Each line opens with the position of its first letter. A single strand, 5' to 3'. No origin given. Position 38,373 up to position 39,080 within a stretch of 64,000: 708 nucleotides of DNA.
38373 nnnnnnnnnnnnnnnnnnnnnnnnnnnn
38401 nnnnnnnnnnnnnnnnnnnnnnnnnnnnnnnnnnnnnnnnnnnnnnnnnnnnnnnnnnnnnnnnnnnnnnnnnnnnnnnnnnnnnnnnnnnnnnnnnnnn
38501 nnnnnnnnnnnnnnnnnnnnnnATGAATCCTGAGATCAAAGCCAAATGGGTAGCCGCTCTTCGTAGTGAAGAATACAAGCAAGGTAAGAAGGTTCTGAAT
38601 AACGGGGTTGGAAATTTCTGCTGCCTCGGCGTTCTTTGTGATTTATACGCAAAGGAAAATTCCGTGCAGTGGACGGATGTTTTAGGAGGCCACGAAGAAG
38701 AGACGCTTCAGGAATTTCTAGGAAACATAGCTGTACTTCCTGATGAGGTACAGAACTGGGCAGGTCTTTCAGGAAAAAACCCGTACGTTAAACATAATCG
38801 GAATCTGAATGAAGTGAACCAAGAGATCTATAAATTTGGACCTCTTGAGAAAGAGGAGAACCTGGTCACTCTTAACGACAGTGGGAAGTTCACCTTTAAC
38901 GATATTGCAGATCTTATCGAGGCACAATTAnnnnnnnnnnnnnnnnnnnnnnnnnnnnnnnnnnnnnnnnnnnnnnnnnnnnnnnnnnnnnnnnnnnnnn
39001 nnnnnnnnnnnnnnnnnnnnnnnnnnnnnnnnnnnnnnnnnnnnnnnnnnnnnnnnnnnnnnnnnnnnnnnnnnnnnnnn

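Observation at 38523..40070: Four tandem paralogs of an unknown family (KW-AALRSG-Y-Q ... CCLGVLC ... F-F-IAD-IE-QL)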

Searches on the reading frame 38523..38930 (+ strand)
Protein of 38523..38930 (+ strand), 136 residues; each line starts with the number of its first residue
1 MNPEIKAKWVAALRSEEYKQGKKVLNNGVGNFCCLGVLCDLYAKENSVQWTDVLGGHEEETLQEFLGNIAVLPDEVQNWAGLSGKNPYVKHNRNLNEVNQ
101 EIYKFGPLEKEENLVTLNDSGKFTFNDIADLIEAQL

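Call 4: search_protein_families(library=pfam, proteins=[window:38523-38930:+], max_evalue=1)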
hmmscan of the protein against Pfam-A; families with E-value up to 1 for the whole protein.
window:38523-38930:+ (136 aa): 2 families
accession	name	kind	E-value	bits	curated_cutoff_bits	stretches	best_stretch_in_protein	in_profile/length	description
PF07000.17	DUF1308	-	0.1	13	26.9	1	42-111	59-124/163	Protein of unknown function (DUF1308)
PF21132.2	MFD_D3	-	0.17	12.3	21.8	1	60-85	20-45/73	MFD, D3 domain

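Call 5: search_protein_families(library=phrogs, proteins=[window:38523-38930:+], max_evalue=0.01)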
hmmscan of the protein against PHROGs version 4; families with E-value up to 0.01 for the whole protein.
window:38523-38930:+ (136 aa): 1 family
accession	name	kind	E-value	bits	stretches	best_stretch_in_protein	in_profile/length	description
phrog_18067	-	unknown function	1e-26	94.8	1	1-135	1-128/129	-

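Call 8: search_solved_structures(query=A1, max_evalue=10)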
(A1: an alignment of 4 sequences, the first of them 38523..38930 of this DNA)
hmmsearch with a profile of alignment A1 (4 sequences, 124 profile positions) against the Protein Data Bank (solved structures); distinct sequences matched with E-value up to 10: 3.
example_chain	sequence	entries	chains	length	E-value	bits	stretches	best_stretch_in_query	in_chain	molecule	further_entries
3cka_A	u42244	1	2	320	0.18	15.5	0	80-117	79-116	Outer surface protein A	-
3eex_A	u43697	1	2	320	0.22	15.2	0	80-117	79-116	Outer Surface Protein A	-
2oy8_A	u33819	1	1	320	0.87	13.2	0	80-117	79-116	Outer surface protein A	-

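Call 9: search_dna_similar(query=window:38523-38930:+, collection=phages, mode=protein, max_rows=40, max_evalue=0.001)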
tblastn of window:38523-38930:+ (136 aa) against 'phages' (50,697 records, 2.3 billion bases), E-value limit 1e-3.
Records with a match: 12; places in all: 20; records where one place covers at least 80% of the query: 11.
Best place of each record, by identity: <60% 12.
By first word of the organism name: Alteromonas 5; Synechococcus 2; Ralstonia 2; Alishewanella 1; Tunturiibacter 1; Bradyrhizobium 1.
By host as written in the record: Alteromonas macleodii str. 'Balearic Sea AD45' 5; Synechoccus sp. 2; - 2; Alishewanella sp. SMS8 1; Tunturiibacter psychrotolerans X5P2 1; Bradyrhizobium japonicum S10J 1.
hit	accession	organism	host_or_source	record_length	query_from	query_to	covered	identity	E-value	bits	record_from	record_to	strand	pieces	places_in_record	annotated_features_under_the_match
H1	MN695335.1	Synechococcus phage B23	Synechoccus sp.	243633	1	134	99%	42.5%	4e-20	90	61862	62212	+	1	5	hypothetical protein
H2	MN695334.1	Synechococcus phage B3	Synechoccus sp.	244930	1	134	99%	42.5%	4e-20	90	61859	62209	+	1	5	hypothetical protein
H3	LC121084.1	Ralstonia phage RSP15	-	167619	1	136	100%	41.5%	3e-21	93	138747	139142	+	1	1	hypothetical protein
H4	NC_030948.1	Ralstonia phage RSP15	-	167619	1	136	100%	41.5%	3e-21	93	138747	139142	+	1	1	hypothetical protein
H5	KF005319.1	Alteromonas phage vB_AmaP_AD45-P4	Alteromonas macleodii str. 'Balearic ...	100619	9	133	92%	35.9%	1e-6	52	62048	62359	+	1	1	hypothetical protein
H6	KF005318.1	Alteromonas phage vB_AmaP_AD45-P3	Alteromonas macleodii str. 'Balearic ...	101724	9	133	92%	35.9%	1e-6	52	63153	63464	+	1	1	hypothetical protein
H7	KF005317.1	Alteromonas phage vB_AmaP_AD45-P1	Alteromonas macleodii str. 'Balearic ...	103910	9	133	92%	35.9%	1e-6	52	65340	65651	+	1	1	hypothetical protein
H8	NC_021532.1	Alteromonas phage vB_AmaP_AD45-P1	Alteromonas macleodii str. 'Balearic ...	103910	9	133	92%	35.9%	1e-6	52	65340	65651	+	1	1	hypothetical protein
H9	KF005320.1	Alteromonas phage vB_AmaP_AD45-P2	Alteromonas macleodii str. 'Balearic ...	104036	9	133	92%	35.9%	1e-6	52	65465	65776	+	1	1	hypothetical protein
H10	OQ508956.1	Alishewanella phage vB_AspM_Slicko01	Alishewanella sp. SMS8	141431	1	133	98%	31.5%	1e-6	52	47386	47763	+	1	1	hypothetical protein (x2)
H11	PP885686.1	Tunturiibacter phage Tunturi_3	Tunturiibacter psychrotolerans X5P2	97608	4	135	97%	30.7%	7e-7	52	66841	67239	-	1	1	hypothetical protein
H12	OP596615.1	Bradyrhizobium phage ppBjS10J-1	Bradyrhizobium japonicum S10J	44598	1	39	29%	59.0%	9e-7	52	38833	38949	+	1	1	hypothetical protein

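Call 10: find_homologous_proteins(query=A1, max_evalue=0.001)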
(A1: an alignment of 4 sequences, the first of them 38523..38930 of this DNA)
Query A1 (4 sequences) (136 aa, profile of the alignment): 7785 proteins with E <= 0.001 among 8000 candidates; the best 120 are listed.
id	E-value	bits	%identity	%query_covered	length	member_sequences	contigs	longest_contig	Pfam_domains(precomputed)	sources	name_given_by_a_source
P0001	1.0e-52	196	36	100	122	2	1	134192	PF26948.1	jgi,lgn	jgi:hypothetical protein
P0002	1.5e-52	195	100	100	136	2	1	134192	PF26948.1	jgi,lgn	jgi:hypothetical protein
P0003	9.8e-46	173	42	100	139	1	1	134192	PF26948.1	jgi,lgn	jgi:hypothetical protein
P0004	2.2e-43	165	39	100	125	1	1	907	PF26948.1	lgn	-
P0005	2.9e-42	162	45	100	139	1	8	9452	PF26948.1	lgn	-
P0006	8.5e-41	157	36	100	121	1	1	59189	PF26948.1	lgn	-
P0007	9.3e-41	157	42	100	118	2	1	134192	PF26948.1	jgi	jgi:hypothetical protein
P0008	6.0e-40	154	36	100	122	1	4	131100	PF26948.1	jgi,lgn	jgi:hypothetical protein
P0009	1.3e-38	150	-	-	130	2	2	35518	PF26948.1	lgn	-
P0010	1.7e-38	150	37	100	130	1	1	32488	PF26948.1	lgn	-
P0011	7.6e-38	148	-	-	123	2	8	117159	PF26948.1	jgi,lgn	jgi:hypothetical protein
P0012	8.4e-38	147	-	-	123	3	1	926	PF26948.1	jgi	jgi:hypothetical protein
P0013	1.5e-37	147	-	-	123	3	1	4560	PF26948.1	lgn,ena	-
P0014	2.3e-36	143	-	-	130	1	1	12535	PF26948.1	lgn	-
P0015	2.4e-36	143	44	100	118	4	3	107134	PF26948.1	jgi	jgi:hypothetical protein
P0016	7.8e-36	141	-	-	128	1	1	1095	PF26948.1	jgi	jgi:hypothetical protein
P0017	2.1e-35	140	39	100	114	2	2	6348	PF26948.1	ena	-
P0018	2.4e-35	139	36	98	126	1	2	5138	PF26948.1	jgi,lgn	jgi:hypothetical protein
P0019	5.6e-34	135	38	100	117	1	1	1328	PF26948.1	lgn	-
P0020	6.6e-34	135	43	100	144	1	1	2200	PF26948.1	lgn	-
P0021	7.8e-34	135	41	100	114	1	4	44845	PF26948.1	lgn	-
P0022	1.4e-33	134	42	100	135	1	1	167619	PF26948.1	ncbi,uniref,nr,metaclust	ncbi:hypothetical protein [Ralstonia phage RSP15]|uniref:hypothetical protein n=1 Tax=Ralstonia phag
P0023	9.9e-33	131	40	100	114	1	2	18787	PF26948.1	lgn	-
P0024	1.0e-32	131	40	100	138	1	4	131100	PF26948.1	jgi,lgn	jgi:hypothetical protein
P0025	1.2e-32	131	44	98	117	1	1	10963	PF26948.1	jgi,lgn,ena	jgi:hypothetical protein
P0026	3.8e-32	129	40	100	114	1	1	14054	PF26948.1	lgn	-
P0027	6.9e-32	128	40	100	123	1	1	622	PF26948.1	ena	-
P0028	7.6e-32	128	41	100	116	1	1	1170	PF26948.1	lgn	-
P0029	7.9e-32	128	39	100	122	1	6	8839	PF26948.1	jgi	jgi:hypothetical protein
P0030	1.2e-31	128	38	100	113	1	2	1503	PF26948.1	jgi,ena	-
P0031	1.6e-31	127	42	100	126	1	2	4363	PF26948.1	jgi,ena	jgi:hypothetical protein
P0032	1.8e-31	127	40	98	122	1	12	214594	PF26948.1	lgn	-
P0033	2.0e-31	127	38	100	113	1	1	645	PF26948.1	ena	-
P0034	3.5e-31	126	37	97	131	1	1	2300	PF26948.1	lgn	-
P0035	3.7e-31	126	37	100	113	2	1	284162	PF26948.1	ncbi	-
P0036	3.8e-31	126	40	100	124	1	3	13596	PF26948.1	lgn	-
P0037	3.9e-31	126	43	100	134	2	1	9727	PF26948.1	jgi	jgi:hypothetical protein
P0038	4.1e-31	126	43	100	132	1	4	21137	PF26948.1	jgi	jgi:hypothetical protein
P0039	4.3e-31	126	42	100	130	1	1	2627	PF26948.1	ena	-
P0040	4.5e-31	126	42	100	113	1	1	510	PF26948.1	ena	-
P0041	4.7e-31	126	42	100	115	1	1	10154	PF26948.1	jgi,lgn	-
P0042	4.8e-31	126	42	100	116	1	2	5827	PF26948.1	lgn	-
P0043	5.2e-31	126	38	98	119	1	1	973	PF26948.1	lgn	-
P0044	6.2e-31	125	41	100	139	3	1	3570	PF26948.1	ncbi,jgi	jgi:hypothetical protein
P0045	6.5e-31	125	39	100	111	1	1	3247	PF26948.1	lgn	-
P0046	7.6e-31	125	39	100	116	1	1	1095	PF26948.1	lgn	-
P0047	7.7e-31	125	38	100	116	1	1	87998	PF26948.1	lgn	-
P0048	8.2e-31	125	42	100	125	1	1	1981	PF26948.1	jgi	jgi:hypothetical protein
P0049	8.9e-31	125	40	100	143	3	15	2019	PF26948.1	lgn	-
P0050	8.9e-31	125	42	100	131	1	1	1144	PF26948.1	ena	-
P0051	9.3e-31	125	44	100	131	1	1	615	PF26948.1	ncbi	-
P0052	9.5e-31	125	42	100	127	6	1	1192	PF26948.1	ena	-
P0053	9.8e-31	125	36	100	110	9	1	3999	PF26948.1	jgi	jgi:hypothetical protein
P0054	1.2e-30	124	40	100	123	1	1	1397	PF26948.1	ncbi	-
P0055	1.4e-30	124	41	100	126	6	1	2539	PF26948.1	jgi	-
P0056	1.5e-30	124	46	100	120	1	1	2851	PF26948.1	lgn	-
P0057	1.5e-30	124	38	100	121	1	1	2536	PF26948.1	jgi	jgi:hypothetical protein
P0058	1.6e-30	124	40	100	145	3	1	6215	PF26948.1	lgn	-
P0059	1.6e-30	124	43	100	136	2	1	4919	PF26948.1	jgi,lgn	jgi:hypothetical protein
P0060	1.6e-30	124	42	100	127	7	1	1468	PF26948.1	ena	-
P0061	1.8e-30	124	40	100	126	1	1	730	PF26948.1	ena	-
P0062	1.8e-30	124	45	97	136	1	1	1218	PF26948.1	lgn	-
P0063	1.9e-30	124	43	100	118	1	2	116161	PF26948.1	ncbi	-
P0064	2.1e-30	124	44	100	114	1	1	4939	PF26948.1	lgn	-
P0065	2.4e-30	123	44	100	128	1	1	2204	PF26948.1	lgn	-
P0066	2.5e-30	123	42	100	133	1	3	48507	PF26948.1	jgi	jgi:hypothetical protein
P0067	2.7e-30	123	38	100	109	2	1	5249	PF26948.1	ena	-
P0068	2.8e-30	123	41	100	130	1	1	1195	PF26948.1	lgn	-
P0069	3.0e-30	123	39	100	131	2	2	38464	PF26948.1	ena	-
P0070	3.0e-30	123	44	100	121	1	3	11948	PF26948.1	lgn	-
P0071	3.3e-30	123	42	100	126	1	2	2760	PF26948.1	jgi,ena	jgi:hypothetical protein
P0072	3.3e-30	123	42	100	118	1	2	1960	PF26948.1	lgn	-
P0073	3.5e-30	123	43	100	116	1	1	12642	PF26948.1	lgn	-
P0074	3.7e-30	123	40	100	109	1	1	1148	PF26948.1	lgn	-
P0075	4.2e-30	123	45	100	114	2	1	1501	PF26948.1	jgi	jgi:hypothetical protein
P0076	4.5e-30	122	43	100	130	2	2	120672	PF26948.1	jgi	jgi:hypothetical protein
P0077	4.7e-30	122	40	100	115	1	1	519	PF26948.1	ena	-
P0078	4.8e-30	122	38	98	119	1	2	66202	PF26948.1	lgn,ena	-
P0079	5.0e-30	122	43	100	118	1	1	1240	PF26948.1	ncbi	-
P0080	5.5e-30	122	45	100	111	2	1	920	PF26948.1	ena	-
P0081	6.0e-30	122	44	100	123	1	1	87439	PF26948.1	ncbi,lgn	-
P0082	7.0e-30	122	38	100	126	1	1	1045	PF26948.1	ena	-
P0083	7.2e-30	122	45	100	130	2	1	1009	PF26948.1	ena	-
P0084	7.5e-30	122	40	100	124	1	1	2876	PF26948.1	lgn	-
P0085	7.5e-30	122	40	100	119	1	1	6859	PF26948.1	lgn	-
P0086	7.9e-30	122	40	100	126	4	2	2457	PF26948.1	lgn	-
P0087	8.2e-30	122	41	100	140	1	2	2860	PF26948.1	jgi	-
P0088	8.2e-30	122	35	100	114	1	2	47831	PF26948.1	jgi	jgi:hypothetical protein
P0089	8.3e-30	122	43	100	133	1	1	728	PF26948.1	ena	-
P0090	8.9e-30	122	45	100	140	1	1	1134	PF26948.1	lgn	-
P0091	8.9e-30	122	43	100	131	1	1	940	PF26948.1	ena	-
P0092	9.3e-30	121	42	100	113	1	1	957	PF26948.1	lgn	-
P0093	9.8e-30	121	41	100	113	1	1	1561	PF26948.1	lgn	-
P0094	1.0e-29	121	39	100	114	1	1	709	PF26948.1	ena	-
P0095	1.0e-29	121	42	100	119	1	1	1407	PF26948.1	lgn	-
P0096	1.1e-29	121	50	100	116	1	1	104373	PF26948.1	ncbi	-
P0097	1.2e-29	121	46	100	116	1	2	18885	PF26948.1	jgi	jgi:hypothetical protein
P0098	1.2e-29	121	43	100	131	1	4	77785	PF26948.1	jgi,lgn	jgi:hypothetical protein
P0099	1.3e-29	121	36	100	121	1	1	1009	PF26948.1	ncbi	-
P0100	1.3e-29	121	40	100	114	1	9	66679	PF26948.1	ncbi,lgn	-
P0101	1.4e-29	121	40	100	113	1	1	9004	PF26948.1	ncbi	-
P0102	1.4e-29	121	43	100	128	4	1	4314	PF26948.1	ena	-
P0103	1.4e-29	121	44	100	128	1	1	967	PF26948.1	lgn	-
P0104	1.4e-29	121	44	100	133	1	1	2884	PF26948.1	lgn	-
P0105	1.4e-29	121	32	100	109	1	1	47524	PF26948.1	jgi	jgi:hypothetical protein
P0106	1.5e-29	121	39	100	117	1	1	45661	PF26948.1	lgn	-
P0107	1.5e-29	121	41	100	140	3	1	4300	PF26948.1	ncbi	-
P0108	1.5e-29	121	43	100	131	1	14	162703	PF26948.1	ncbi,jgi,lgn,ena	jgi:hypothetical protein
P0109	1.5e-29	121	43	100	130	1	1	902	PF26948.1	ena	-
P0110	1.6e-29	121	37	100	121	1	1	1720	PF26948.1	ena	-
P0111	1.6e-29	121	38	100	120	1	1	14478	PF26948.1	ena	-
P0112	1.6e-29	121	43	100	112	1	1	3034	PF26948.1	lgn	-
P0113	1.7e-29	121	44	100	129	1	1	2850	PF26948.1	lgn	-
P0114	1.7e-29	121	43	100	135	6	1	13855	PF26948.1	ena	-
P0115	1.7e-29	121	45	100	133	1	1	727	PF26948.1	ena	-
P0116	1.8e-29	120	42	100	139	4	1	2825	PF26948.1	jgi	jgi:hypothetical protein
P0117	1.9e-29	120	42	100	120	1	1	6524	PF26948.1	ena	-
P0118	2.0e-29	120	42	100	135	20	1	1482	PF26948.1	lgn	-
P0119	2.0e-29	120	40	100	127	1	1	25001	PF26948.1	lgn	-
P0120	2.0e-29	120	37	100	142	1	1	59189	PF26948.1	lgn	-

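Call 11: search_protein_families(library=ncbifam, proteins=[window:38523-38930:+], max_evalue=1)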
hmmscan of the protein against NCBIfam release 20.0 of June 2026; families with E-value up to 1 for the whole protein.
window:38523-38930:+ (136 aa): 0 families

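Call 19: get_annotated_region(hit=H1, flank=4000)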
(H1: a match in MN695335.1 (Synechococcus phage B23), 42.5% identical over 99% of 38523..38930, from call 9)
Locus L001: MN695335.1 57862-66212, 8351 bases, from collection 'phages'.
description: Synechococcus phage B23, complete genome.
organism: Synechococcus phage B23 (NCBI taxid 2674977)
taxonomy: Viruses; Duplodnaviria; Heunggongvirae; Uroviricota; Caudoviricetes; Kyanoviridae
host: Synechoccus sp.; source: -; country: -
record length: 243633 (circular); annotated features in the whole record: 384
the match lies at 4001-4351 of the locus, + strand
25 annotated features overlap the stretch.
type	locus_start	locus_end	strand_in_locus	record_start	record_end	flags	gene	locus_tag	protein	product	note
CDS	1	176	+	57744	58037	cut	-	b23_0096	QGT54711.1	hypothetical protein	gp96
CDS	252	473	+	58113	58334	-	-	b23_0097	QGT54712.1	hypothetical protein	gp97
CDS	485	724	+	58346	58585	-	-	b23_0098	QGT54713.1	hypothetical protein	gp98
CDS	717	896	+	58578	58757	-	-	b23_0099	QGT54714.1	hypothetical protein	gp99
CDS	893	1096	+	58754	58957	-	-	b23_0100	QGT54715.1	hypothetical protein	gp100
CDS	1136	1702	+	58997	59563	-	-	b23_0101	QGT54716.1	hypothetical protein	gp101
CDS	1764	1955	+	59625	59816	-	-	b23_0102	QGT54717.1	hypothetical protein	gp102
CDS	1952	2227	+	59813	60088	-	-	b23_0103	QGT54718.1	hypothetical protein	gp103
CDS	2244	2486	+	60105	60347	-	-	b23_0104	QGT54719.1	hypothetical protein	gp104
CDS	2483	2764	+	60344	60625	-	-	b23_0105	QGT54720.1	hypothetical protein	gp105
CDS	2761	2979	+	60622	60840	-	-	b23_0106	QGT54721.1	hypothetical protein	gp106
CDS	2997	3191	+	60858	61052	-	-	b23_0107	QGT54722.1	hypothetical protein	gp107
CDS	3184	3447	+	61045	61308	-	-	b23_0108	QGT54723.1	hypothetical protein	gp108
CDS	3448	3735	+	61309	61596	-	-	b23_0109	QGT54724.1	hypothetical protein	gp109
CDS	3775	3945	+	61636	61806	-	-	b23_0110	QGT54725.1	hypothetical protein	gp110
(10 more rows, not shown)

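Call 20: get_annotated_region(hit=H3, flank=4000)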
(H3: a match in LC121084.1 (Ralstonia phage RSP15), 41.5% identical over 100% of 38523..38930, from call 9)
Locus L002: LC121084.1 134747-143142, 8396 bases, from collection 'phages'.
description: Ralstonia phage RSP15 DNA, complete genome.
organism: Ralstonia phage RSP15 (NCBI taxid 1785960)
taxonomy: Viruses; Duplodnaviria; Heunggongvirae; Uroviricota; Caudoviricetes; Ackermannviridae
host: -; source: -; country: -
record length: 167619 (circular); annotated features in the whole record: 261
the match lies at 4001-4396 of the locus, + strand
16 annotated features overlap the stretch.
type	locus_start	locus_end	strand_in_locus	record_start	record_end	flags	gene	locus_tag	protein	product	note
CDS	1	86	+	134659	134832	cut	-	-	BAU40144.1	hypothetical protein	ORF186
CDS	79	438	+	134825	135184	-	-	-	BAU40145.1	hypothetical protein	ORF187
CDS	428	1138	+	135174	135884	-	-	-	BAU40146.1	hypothetical protein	ORF188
CDS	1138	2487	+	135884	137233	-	-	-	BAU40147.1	hypothetical protein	ORF189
CDS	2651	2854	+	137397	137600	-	-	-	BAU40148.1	hypothetical protein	ORF190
CDS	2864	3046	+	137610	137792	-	-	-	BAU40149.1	hypothetical protein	ORF191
CDS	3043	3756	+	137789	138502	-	-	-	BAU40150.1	serine/threonine protein phosphatase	ORF192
CDS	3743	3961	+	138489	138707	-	-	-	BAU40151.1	hypothetical protein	ORF193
CDS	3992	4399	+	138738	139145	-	-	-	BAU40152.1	hypothetical protein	ORF194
CDS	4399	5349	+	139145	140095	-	-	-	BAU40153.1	hypothetical protein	ORF195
CDS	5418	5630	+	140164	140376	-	-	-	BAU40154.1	hypothetical protein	ORF196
CDS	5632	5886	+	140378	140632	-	-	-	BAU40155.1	hypothetical protein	ORF197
CDS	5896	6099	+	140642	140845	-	-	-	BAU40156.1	hypothetical protein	ORF198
CDS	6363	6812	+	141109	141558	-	-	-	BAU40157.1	hypothetical protein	ORF199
CDS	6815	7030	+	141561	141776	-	-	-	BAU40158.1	hypothetical protein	ORF200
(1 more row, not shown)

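Call 21: predict_structure(alignment_id=A2)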
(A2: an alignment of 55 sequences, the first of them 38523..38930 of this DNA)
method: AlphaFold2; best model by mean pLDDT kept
length: 136 residues; sequences in the alignment: 55
mean_pLDDT: 91.9   pTM: 0.86
mean pLDDT of the five models: 91.9, 91.4, 91.2, 91.0, 90.7
residues with pLDDT >= 90: 108; 70-90: 11; 50-70: 17; < 50: 0
segments of 3 or more residues with pLDDT < 50: none
pLDDT, mean of each block of 10 residues (from residue 1): 98 98 95 98 98 79 95 98 97 70 72 97 97 97
secondary structure, 60 per line:
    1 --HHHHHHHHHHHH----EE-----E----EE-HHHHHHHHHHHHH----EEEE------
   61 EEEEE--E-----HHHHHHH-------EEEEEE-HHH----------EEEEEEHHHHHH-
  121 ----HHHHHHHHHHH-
elements in order: H3-14 H34-46 E51-54 E61-65 H74-80 E88-93 E108-113 H114-119 H125-135

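Call 23: fold_search(model_id=the predicted structure, library=pdb)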
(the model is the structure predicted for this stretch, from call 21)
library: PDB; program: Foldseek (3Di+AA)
matches with E <= 10: 97; with E <= 0.001: 0
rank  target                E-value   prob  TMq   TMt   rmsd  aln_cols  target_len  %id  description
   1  3w36_B                1.2e+00  0.04  0.16  0.07  16.1       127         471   11  Crystal structure of holo-type bacterial Vanadium-dependent chloroperoxidase (released 2013-12-11)
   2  8br8_SL               1.6e+00  0.03  0.17  0.20  10.7        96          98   12  Giardia ribosome in POST-T state (A1) (released 2023-03-15)
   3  7pzy_L                1.8e+00  0.03  0.16  0.19  13.7       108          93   12  Structure of the vacant Candida albicans 80S ribosome (released 2022-05-18)
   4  6wxp_A                1.9e+00  0.05  0.17  0.15  19.1       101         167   14  De novo TIM barrel-ferredoxin fold fusion homodimer with 4-glutamate centre TFD-EE (released 2020-11-25)
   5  3mnf                  2.1e+00  0.01  0.13  0.09  16.2       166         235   10  Crystal structure of PAC2 family protein from Streptomyces avermitilis MA (released 2010-05-05)
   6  8cxl_B                2.3e+00  0.02  0.16  0.07  15.9       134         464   11  Structure of NapH3, a vanadium-dependent haloperoxidase homolog catalyzing the stereospecific alpha-hydroxyketone rear (released 2022-08-31)
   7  3nj2_A                2.4e+00  0.04  0.19  0.18  13.2       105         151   12  Crystal structure of cce_0566 from the cyanobacterium Cyanothece 51142, a protein associated with nitrogen fixation fr (released 2010-07-07)
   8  8cxl_A                2.4e+00  0.02  0.16  0.07  15.9       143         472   11  Structure of NapH3, a vanadium-dependent haloperoxidase homolog catalyzing the stereospecific alpha-hydroxyketone rear (released 2022-08-31)
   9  5fci_c0               2.5e+00  0.04  0.19  0.24   8.6        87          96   13  Structure of the vacant uL3 W255C mutant 80S yeast ribosome (released 2016-05-11)
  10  6ru5_A                2.7e+00  0.02  0.14  0.05  15.0       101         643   15  human complement C3 in complex with the hC3Nb1 nanobody (released 2019-08-21)
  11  3w35_A                2.9e+00  0.02  0.16  0.07  15.6       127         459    9  Crystal structure of apo-type bacterial Vanadium-dependent chloroperoxidase (released 2013-12-11)
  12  9r9o_SK               3.1e+00  0.04  0.19  0.26   9.8        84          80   15  Yeast 80S with nascent chain in complex with Ssb1-ADP in the S1 state (released 2025-12-24)
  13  5a2q_K                3.1e+00  0.02  0.19  0.22   9.7        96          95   10  Structure of the HCV IRES bound to the human ribosome (released 2015-07-15)
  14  4lmy_B                3.2e+00  0.04  0.22  0.20  10.0       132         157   10  Structure of GAS PerR-Zn-Zn (released 2014-04-02)
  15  3eg4                  3.2e+00  0.03  0.17  0.11  13.5        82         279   11  Crystal structure of 2,3,4,5-Tetrahydropyridine-2-carboxylate N-Succinyltransferase from Brucella melitensis biovar abor (released 2008-09-23)
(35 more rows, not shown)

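Call 27: find_related_loci(query=A2, collection=genome_contigs, flank=6000)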
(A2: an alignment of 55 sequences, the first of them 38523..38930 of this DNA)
Query A2 (136 aa) in genome_contigs; peptide patterns used: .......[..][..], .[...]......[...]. (x = any residue, [..] = any of these).
114 stretches matched a pattern; 71 encode a relative of the query (tblastn E <= 1e-3); 68 distinct loci.
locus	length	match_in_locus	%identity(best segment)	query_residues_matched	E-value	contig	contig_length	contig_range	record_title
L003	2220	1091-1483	39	1-136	3e-25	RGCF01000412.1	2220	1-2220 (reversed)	MAG: Bacteroidetes bacterium isolate WB6_2A_118 contig_100_411, whole genome shotgun sequence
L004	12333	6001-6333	38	1-136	7e-21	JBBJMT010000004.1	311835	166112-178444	MAG: Casimicrobiaceae bacterium isolate RUP_SRG_25 NODE_34_length_311835_cov_14.548547, whole genome shotgun sequence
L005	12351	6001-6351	38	4-133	3e-20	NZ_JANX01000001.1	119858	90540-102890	Inquilinus limosus MP06 Ilimosus_MP06_contig00001, whole genome shotgun sequence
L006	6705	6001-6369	40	1-136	5e-20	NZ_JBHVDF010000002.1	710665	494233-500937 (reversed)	Nocardia sp. NPDC057440 NPDC057440_T54_C10.ctg-0002, whole genome shotgun sequence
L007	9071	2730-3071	39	1-136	2e-19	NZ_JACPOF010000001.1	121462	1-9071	MAG: Polaromonas sp. isolate NC_groundwater_594_Pr5_B-0.1um_59_23 alan_book_18_scaffold_204900, whole genome shotgun seq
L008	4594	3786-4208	40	1-136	2e-19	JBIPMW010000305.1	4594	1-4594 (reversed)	MAG: Crocinitomicaceae bacterium isolate ME2017-07-18_3300034272_group7_bin207 Rohwer_bin786_scaffold_24366_c1, whole ge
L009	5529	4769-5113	40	1-136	2e-19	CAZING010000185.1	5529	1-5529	MAG TPA_asm: uncultured Cellvibrionaceae bacterium isolate SRP220891_co3_593 genome assembly, contig: NODE_29647_length_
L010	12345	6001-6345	40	1-130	5e-18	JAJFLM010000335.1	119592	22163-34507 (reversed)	MAG: Deltaproteobacteria bacterium isolate OFTM19 OFTM19_334, whole genome shotgun sequence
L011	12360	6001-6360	38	1-136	1e-17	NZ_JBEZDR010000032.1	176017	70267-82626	Nonomuraea sp. NPDC049141 NPDC049141_119_H11.ctg-0032, whole genome shotgun sequence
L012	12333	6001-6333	36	1-136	1e-17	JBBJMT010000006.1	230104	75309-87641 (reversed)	MAG: Casimicrobiaceae bacterium isolate RUP_SRG_25 NODE_53_length_230104_cov_14.025273, whole genome shotgun sequence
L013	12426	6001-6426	35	1-136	1e-17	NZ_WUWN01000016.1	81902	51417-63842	Puerhibacterium puerhi strain TLY-12 Scaffold16, whole genome shotgun sequence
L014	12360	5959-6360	37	1-136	7e-17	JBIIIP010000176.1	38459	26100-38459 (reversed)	MAG: Pirellulales bacterium isolate ME2001-09-10pf_3300042914_group1_bin155 Rohwer_bin1732_scaffold_528_c1, whole genome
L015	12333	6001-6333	37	1-136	5e-17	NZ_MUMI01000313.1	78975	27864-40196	Amycolatopsis kentuckyensis strain NRRL B-24129 NRRL_B-24129_contig_313, whole genome shotgun sequence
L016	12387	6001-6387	38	1-133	6e-17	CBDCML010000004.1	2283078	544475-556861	MAG: Opitutales bacterium isolate e0fc1690-48a8-4d2d-90c6-43be15898d10 genome assembly, contig: contig_4, whole genome s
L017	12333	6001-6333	34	1-136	7e-17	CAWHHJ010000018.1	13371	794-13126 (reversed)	MAG: uncultured beta proteobacterium isolate MFD00392.bin.2.275 genome assembly, contig: contig_47024, whole genome shot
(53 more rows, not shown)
